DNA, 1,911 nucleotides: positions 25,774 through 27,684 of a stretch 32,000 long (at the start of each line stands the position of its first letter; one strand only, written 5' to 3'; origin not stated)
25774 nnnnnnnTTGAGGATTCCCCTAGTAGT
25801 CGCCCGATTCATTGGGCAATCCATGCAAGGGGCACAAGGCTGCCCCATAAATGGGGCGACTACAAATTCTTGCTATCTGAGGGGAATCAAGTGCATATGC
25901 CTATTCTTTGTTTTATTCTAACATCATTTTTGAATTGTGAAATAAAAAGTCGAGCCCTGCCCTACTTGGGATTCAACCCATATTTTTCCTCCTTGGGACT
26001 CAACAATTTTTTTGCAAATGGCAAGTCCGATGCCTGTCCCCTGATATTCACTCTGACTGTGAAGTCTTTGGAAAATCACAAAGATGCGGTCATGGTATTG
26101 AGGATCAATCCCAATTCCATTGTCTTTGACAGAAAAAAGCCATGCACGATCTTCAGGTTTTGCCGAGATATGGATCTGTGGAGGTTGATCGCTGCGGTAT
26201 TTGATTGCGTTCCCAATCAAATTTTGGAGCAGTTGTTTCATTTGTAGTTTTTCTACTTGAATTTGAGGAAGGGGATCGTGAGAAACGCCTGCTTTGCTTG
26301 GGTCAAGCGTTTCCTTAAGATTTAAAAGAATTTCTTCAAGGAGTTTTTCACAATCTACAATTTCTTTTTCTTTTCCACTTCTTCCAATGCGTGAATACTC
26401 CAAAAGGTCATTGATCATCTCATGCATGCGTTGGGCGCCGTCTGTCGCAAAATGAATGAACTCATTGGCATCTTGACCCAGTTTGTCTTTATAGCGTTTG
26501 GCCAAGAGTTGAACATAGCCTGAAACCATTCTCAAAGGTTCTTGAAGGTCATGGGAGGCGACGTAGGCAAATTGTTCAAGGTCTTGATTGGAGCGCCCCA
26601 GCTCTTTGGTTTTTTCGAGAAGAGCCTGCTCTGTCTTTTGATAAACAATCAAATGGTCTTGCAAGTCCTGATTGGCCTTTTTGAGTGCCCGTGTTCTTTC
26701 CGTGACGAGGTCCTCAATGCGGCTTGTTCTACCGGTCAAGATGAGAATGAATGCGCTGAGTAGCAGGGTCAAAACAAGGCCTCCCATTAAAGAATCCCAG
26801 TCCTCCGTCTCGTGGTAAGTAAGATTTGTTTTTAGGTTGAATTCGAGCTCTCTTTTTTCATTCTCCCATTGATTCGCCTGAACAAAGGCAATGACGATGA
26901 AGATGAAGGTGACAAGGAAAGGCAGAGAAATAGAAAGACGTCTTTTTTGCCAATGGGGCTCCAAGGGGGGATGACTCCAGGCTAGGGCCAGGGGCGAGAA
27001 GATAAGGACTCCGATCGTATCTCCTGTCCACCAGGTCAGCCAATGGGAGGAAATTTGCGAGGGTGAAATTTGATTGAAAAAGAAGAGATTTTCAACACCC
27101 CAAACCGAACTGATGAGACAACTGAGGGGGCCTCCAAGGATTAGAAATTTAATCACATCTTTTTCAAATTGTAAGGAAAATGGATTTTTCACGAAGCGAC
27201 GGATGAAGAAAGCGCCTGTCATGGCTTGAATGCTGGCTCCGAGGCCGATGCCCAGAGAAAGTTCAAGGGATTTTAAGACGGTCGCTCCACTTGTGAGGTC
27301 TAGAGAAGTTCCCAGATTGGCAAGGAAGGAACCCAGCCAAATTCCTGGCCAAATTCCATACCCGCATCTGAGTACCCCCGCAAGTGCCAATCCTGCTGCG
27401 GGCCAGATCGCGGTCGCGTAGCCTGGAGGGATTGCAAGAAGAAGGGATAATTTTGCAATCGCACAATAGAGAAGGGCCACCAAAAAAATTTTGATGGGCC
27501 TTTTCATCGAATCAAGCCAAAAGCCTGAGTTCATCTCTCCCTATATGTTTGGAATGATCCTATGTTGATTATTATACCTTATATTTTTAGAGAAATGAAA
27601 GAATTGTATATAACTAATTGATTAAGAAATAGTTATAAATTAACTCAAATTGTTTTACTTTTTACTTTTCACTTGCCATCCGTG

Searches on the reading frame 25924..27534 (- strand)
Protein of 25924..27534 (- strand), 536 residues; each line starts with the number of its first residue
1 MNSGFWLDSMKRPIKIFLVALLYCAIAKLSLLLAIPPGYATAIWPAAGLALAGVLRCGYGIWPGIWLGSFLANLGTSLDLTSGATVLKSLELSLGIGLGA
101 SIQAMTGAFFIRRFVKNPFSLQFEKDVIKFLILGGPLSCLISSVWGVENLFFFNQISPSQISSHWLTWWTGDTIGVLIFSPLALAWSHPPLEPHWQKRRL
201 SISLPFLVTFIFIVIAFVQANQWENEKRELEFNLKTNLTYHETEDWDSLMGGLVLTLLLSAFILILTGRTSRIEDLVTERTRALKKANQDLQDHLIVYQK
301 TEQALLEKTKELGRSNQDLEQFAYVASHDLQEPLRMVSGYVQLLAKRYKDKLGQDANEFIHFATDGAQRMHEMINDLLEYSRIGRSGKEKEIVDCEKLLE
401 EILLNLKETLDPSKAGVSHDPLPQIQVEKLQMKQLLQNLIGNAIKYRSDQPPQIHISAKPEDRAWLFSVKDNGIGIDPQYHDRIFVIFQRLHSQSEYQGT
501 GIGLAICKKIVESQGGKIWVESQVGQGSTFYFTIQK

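Call 39: find_encoding_contigs(protein=window:25924-27534:-, flank=10000, max_places=5)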
Protein window:25924-27534:- (536 aa): 2 contigs read that carry it; 1 place shown.
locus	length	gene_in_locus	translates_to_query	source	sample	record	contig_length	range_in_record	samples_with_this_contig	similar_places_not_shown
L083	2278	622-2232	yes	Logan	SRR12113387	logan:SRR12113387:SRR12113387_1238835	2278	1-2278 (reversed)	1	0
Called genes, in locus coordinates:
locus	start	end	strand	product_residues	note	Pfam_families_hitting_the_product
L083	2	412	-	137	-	?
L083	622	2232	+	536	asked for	PF05231:MASE1, PF00512:HisKA, PF02518:HATPase_c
